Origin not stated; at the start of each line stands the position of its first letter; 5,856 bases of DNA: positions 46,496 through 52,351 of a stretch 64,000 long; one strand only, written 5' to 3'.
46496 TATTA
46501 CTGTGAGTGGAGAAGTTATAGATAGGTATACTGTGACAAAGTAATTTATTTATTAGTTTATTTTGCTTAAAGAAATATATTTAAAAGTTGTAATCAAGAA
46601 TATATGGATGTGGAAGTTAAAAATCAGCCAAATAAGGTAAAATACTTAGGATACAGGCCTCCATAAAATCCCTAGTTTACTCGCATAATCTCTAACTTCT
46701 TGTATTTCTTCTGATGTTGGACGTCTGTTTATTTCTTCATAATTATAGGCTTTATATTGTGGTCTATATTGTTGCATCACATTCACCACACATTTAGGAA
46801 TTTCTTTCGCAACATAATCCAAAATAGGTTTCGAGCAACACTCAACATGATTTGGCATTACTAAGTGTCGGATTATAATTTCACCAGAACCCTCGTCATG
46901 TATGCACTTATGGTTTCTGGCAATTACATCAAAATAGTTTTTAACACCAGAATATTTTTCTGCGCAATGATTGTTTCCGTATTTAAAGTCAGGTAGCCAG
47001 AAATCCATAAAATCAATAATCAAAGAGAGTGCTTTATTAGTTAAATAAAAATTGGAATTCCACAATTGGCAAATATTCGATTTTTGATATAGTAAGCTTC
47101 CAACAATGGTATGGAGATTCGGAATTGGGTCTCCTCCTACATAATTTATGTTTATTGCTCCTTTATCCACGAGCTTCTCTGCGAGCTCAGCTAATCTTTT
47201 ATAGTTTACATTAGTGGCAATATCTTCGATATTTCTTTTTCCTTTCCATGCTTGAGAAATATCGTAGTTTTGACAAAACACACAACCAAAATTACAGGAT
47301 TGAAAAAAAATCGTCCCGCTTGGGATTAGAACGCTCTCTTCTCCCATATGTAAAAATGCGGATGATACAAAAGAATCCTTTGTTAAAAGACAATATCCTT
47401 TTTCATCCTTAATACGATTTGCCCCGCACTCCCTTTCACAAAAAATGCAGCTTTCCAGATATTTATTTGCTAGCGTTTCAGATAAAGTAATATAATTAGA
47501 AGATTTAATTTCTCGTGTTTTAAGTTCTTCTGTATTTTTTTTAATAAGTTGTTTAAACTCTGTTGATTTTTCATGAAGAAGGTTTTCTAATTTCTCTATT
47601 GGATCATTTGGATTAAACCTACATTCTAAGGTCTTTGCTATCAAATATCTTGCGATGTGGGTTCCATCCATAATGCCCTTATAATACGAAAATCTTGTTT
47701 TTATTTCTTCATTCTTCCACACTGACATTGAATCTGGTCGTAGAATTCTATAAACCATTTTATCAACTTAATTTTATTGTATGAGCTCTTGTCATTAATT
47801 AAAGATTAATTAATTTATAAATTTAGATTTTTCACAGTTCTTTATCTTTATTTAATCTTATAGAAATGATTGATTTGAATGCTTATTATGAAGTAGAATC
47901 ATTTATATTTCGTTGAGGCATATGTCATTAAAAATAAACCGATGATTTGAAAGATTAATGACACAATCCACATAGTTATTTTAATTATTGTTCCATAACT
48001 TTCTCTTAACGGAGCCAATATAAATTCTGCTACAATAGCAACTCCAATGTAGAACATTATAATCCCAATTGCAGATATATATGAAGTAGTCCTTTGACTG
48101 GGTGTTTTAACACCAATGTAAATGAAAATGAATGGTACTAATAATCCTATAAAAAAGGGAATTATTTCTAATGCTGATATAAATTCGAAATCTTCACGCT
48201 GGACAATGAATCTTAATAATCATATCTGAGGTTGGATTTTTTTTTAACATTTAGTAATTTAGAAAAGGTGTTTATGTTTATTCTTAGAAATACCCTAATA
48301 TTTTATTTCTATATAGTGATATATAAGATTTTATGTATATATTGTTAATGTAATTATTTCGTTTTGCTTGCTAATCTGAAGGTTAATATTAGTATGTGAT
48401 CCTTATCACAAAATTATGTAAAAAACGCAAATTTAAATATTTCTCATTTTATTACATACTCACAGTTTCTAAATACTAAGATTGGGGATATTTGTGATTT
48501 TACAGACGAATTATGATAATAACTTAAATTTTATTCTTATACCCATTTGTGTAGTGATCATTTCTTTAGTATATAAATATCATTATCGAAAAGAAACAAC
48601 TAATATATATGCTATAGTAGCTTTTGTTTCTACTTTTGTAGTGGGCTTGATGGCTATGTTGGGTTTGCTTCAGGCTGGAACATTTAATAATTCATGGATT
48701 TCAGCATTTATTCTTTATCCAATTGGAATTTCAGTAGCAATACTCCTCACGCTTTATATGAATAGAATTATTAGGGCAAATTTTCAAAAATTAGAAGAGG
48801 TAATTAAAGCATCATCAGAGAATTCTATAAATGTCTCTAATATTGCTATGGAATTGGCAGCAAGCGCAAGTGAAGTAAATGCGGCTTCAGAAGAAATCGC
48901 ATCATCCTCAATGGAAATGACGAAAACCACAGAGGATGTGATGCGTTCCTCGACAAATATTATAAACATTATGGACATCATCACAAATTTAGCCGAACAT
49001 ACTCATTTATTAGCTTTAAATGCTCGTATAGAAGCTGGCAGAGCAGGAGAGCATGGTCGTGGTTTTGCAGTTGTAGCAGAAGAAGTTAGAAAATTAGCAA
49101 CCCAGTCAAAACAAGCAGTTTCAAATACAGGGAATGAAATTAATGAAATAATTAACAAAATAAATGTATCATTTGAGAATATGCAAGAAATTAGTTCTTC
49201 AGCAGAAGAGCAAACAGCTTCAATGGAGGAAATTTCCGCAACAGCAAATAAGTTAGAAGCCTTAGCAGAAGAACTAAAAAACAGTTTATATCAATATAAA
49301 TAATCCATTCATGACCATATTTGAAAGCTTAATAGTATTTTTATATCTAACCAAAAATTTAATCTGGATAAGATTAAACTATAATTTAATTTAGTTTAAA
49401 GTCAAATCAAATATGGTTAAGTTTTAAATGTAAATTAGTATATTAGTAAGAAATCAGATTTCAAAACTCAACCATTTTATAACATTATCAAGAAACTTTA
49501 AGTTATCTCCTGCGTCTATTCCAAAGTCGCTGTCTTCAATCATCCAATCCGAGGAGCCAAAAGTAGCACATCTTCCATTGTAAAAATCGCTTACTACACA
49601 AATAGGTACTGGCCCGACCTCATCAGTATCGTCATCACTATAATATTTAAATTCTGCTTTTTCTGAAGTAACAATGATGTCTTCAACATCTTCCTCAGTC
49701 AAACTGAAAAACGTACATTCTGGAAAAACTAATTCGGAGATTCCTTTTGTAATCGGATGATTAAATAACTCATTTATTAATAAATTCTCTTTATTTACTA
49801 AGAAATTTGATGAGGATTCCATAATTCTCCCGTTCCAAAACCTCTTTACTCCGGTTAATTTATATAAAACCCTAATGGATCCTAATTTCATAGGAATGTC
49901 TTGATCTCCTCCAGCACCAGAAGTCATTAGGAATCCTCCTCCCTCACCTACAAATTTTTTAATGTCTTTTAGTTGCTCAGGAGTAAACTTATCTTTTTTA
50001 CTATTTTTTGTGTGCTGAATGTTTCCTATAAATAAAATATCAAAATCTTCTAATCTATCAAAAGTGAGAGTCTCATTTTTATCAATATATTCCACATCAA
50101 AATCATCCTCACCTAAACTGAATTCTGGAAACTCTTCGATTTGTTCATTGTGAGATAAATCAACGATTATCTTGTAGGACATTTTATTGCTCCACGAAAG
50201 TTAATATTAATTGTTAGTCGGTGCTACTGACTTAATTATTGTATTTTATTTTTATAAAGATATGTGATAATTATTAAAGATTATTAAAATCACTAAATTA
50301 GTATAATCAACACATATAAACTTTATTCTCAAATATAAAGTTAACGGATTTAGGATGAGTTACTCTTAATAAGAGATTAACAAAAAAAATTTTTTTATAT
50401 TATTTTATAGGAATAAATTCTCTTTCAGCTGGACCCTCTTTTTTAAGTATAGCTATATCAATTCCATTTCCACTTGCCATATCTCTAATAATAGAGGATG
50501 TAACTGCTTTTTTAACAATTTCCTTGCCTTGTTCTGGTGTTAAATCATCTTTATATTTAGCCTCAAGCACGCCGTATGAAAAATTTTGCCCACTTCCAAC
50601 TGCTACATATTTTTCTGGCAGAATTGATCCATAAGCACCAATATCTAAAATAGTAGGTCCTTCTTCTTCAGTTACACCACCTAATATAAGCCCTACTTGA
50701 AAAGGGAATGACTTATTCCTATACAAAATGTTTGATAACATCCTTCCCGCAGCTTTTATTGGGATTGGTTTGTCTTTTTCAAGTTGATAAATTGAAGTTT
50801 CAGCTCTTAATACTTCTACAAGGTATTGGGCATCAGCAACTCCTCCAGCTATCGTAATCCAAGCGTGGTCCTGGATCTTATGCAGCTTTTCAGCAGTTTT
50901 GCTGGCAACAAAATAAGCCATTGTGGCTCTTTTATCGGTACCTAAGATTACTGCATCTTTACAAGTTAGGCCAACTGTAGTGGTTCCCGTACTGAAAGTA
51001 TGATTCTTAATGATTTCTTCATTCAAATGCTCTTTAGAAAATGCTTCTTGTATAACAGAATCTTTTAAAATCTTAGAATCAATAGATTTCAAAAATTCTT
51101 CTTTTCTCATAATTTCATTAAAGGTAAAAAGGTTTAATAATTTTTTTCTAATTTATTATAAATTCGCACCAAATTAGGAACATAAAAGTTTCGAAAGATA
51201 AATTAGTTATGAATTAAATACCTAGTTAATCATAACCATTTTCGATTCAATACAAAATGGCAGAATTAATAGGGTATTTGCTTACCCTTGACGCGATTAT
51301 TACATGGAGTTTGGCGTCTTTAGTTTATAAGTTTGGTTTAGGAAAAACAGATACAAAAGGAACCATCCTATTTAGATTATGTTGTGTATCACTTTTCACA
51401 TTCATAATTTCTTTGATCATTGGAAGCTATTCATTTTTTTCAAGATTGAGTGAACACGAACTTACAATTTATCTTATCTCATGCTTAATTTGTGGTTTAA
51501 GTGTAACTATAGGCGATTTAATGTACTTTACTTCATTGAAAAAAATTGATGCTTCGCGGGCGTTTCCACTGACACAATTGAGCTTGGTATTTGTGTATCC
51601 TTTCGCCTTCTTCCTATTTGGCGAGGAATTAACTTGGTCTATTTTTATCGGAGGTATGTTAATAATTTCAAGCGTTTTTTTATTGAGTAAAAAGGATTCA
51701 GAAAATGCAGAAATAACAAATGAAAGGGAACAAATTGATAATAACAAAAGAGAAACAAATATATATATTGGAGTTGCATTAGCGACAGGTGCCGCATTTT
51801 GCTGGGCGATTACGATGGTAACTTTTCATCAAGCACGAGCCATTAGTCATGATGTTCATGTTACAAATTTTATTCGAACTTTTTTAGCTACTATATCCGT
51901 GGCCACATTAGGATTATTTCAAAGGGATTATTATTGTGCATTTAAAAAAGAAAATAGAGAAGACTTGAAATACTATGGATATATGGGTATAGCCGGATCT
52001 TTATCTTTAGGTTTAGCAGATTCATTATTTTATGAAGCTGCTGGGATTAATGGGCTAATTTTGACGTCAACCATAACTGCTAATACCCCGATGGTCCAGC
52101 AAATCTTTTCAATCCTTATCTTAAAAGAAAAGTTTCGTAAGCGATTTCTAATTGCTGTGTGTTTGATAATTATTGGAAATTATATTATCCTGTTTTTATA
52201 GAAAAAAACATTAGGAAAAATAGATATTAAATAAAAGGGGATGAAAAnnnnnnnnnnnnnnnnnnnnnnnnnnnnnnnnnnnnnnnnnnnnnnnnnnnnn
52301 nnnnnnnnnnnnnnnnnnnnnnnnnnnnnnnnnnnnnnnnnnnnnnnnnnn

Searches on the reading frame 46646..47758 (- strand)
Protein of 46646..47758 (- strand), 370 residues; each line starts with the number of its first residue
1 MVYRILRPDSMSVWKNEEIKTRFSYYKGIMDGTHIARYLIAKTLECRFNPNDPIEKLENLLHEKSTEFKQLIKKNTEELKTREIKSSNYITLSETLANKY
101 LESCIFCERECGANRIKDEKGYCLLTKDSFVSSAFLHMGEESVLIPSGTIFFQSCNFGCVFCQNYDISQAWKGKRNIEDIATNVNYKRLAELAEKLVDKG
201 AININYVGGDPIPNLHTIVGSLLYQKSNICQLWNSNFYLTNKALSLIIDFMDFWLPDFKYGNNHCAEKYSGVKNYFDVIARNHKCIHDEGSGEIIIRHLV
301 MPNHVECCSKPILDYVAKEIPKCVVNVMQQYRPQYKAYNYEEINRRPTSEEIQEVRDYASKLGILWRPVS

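Call 10: search_protein_families(library=pfam, proteins=[window:46646-47758:-])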
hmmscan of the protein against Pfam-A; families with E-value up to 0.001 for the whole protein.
window:46646-47758:- (370 aa): 2 families
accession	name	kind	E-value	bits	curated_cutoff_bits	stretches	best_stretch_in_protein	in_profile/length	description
PF04055.27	Radical_SAM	-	1.6e-09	38.6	29.5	1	150-306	2-156/166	Radical SAM superfamily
PF13353.11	Fer4_12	-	0.00018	22.2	22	1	149-240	9-94/137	4Fe-4S single cluster domain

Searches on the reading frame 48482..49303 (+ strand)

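Call 10: search_protein_families(library=pfam, proteins=[window:48482-49303:+])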
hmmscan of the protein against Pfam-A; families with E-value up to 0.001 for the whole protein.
window:48482-49303:+ (273 aa): 1 family
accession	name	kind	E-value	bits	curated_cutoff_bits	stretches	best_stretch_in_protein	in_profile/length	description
PF00015.26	MCPsignal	-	2.3e-28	99.6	34.6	1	145-264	20-136/172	Methyl-accepting chemotaxis protein (MCP) signalling domain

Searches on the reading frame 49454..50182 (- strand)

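Call 4: search_protein_families(library=pfam, proteins=[window:49454-50182:-])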
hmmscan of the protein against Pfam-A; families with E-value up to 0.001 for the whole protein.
window:49454-50182:- (242 aa): 2 families
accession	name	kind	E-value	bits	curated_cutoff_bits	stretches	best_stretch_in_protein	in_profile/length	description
PF06283.17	ThuA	-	1.4e-08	35.7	33.4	1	15-208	20-184/209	Trehalose utilisation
PF23355.1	IFT52_GIFT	-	1.5e-05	24.7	27.2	0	37-150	36-139/246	IFT52 GIFT domain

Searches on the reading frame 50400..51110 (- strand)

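Call 4: search_protein_families(library=pfam, proteins=[window:50400-51110:-])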
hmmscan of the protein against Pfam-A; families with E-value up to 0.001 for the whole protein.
window:50400-51110:- (236 aa): 1 family
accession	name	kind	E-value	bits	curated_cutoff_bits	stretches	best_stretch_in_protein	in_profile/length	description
PF00227.31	Proteasome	-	1e-54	185.5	22.4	1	40-221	2-188/189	Proteasome subunit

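Call 5: search_protein_families(library=ncbifam, proteins=[window:50400-51110:-])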
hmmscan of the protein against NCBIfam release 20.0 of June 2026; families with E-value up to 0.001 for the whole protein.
window:50400-51110:- (236 aa): 6 families
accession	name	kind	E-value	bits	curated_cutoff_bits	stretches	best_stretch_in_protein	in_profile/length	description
TIGR03634.1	arc_protsome_B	equivalog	6.4e-65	218.2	224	1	42-226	1-184/185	archaeal proteasome endopeptidase complex subunit beta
TIGR03633.1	arc_protsome_A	equivalog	1.8e-27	96.3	287.35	1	40-226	27-214/230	archaeal proteasome endopeptidase complex subunit alpha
NF003075.0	PRK03996.1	subfamily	5.2e-26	91.5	219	1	40-226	34-221/248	archaeal proteasome endopeptidase complex subunit alpha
TIGR03690.1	20S_bact_beta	equivalog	5.4e-15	55.7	191.9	1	40-214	3-182/222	proteasome subunit beta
NF003964.0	PRK05456.1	equivalog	1.7e-08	34.3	137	1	41-108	6-74/179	ATP-dependent protease subunit HslV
TIGR03692.1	ATP_dep_HslV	equivalog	5.8e-07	29.4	157.75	1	43-204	1-153/171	HslVU peptidase proteolytic subunit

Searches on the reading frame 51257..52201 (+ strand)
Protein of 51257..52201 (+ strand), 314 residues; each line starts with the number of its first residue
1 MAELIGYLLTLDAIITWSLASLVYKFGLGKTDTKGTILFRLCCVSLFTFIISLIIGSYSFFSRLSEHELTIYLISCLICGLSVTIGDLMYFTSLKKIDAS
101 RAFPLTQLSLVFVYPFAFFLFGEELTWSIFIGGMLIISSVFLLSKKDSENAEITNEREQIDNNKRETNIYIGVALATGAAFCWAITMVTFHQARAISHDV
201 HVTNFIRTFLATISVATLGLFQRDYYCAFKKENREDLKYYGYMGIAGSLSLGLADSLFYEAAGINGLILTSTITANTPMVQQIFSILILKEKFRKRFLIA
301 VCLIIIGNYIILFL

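Call 4: search_protein_families(library=pfam, proteins=[window:51257-52201:+])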
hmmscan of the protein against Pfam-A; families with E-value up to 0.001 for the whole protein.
window:51257-52201:+ (314 aa): 3 families
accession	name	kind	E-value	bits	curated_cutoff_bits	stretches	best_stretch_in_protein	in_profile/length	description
PF00892.27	EamA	-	6.6e-30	104.6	28.2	2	5-144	2-134/135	EamA-like transporter family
PF16913.11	PUNUT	-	0.00012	21.9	30.6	1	68-234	69-231/321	Purine nucleobase transmembrane transport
PF06800.18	Sugar_transport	-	0.00027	20.8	26.3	1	41-306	28-272/280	Sugar transport protein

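Call 5: search_protein_families(library=ncbifam, proteins=[window:51257-52201:+])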
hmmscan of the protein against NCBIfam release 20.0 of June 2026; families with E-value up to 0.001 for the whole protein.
window:51257-52201:+ (314 aa): 6 families
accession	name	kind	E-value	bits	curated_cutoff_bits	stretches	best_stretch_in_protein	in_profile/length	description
TIGR00950.1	2A78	equivalog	1.7e-10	40.8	230.2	2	242-312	48-118/264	carboxylate/amino acid/amine transporter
NF002816.2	PRK02971.1-2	equivalog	4.6e-07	30.3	99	1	64-146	37-119/120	4-amino-4-deoxy-L-arabinose-phosphoundecaprenol flippase subunit ArnF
TIGR00776.1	RhaT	subfamily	4.4e-05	22.7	319.6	1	49-306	39-277/290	RhaT/GlcU family sugar-proton symporter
TIGR03340.1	phn_DUF6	hypoth_equivalog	4.5e-05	23.3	288.15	1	86-309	72-279/281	phosphonate utilization associated putative membrane protein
NF050091.1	ArAmAcExpYddG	equivalog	0.00032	20.3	300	0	45-206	36-185/285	aromatic amino acid exporter YddG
NF011625.2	PRK15051.1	equivalog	0.00049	20.3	92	0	69-144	36-108/111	4-amino-4-deoxy-L-arabinose-phosphoundecaprenol flippase subunit ArnE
